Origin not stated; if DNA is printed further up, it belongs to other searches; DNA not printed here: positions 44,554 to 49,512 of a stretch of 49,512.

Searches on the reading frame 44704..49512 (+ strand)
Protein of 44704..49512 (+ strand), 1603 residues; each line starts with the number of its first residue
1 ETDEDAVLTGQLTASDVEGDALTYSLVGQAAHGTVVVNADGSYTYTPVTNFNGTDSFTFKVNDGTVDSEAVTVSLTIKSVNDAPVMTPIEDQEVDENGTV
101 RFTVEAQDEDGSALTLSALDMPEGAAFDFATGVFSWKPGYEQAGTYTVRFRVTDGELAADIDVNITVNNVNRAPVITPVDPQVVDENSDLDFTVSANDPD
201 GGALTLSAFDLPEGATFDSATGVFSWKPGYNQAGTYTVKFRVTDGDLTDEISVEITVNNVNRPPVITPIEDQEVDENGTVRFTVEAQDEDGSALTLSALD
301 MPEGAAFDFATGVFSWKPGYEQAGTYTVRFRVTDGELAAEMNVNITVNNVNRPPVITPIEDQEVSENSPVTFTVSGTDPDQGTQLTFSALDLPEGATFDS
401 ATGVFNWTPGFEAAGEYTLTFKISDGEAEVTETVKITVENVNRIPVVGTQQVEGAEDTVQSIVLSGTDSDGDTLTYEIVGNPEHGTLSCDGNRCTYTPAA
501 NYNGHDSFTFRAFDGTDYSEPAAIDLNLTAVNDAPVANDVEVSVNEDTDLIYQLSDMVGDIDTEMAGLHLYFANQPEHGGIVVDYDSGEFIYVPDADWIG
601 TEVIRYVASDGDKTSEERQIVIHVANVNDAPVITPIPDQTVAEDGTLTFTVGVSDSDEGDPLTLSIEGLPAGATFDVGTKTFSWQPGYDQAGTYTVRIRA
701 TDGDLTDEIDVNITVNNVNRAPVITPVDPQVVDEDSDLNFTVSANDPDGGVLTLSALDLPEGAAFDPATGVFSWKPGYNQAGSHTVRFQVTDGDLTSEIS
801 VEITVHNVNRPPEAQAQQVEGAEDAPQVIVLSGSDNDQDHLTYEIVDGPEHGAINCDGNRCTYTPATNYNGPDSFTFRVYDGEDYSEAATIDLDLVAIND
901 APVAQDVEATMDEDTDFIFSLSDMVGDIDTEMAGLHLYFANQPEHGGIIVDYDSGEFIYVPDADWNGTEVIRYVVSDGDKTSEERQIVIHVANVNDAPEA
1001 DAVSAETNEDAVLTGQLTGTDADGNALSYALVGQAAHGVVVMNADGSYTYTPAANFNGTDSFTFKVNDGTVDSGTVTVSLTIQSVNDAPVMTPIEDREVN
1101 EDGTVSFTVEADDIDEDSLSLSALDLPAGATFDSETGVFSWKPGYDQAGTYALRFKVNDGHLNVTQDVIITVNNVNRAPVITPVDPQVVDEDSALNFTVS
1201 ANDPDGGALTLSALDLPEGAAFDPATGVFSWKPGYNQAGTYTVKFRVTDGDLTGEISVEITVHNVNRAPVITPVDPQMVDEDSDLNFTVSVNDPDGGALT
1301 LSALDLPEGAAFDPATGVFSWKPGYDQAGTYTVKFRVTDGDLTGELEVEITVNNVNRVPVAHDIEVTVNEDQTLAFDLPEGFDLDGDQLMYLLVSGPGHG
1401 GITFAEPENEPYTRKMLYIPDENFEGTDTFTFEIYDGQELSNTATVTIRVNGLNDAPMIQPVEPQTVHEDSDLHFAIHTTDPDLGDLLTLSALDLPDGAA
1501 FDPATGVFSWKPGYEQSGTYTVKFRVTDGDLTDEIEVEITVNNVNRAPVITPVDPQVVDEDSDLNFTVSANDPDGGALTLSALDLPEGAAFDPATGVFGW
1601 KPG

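Call 10: search_protein_families(library=pfam, proteins=[window:44704-49512:+], max_evalue=0.01)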
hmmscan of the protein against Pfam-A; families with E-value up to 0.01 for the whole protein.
window:44704-49512:+ (1603 aa): 22 families
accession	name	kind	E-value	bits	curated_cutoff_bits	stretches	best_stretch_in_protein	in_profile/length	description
PF17963.7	Big_9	-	3e-219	711.1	23.6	18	995-1080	1-88/89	Bacterial Ig domain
PF17892.7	Cadherin_5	-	3.6e-151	492.1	26.5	17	994-1082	1-97/98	Cadherin-like domain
PF05345.18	He_PIG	-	1.4e-146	477.8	24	11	353-438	1-95/96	Putative Ig domain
PF17803.7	Cadherin_4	-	3.3e-144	470.1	25.1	18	986-1050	2-71/71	Bacterial cadherin-like domain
PF18911.6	PKD_4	-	5.7e-50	167.7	27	8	171-252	1-80/85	PKD domain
PF00801.26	PKD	-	1.9e-28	98.7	23.5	3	180-248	7-71/80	PKD domain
PF16184.11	Cadherin_3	-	3.1e-17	62.9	25.5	0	451-491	11-53/106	Cadherin-like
PF23722.1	Beta-sand_DEX1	-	8.2e-14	52.5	27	0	1234-1264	56-86/99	DEX1 beta-sandwich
PF18957.6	RibLong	-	1.8e-11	45.1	27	0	197-257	31-92/93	Long Rib domain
PF00386.27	C1q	-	2e-10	41.4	23.7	0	375-464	9-93/127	C1q domain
PF22352.2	K319L-like_PKD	-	3.2e-09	37.1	27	0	360-438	3-84/84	K319L-like, PKD domain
PF19410.4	DUF5980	-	3.6e-09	37.4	27.1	0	691-716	69-94/97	Family of unknown function (DUF5980)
PF04234.18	CopC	-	5.8e-09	37.3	23.3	0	1319-1341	58-80/92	CopC domain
PF18981.6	InlK_D3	-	6.6e-08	33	25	0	689-715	47-73/75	Internalin K domain (D3/D4)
PF07790.16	Pilin_N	-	5e-06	27.7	25.2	0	1511-1543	45-75/78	Archaeal Type IV pilin, N-terminal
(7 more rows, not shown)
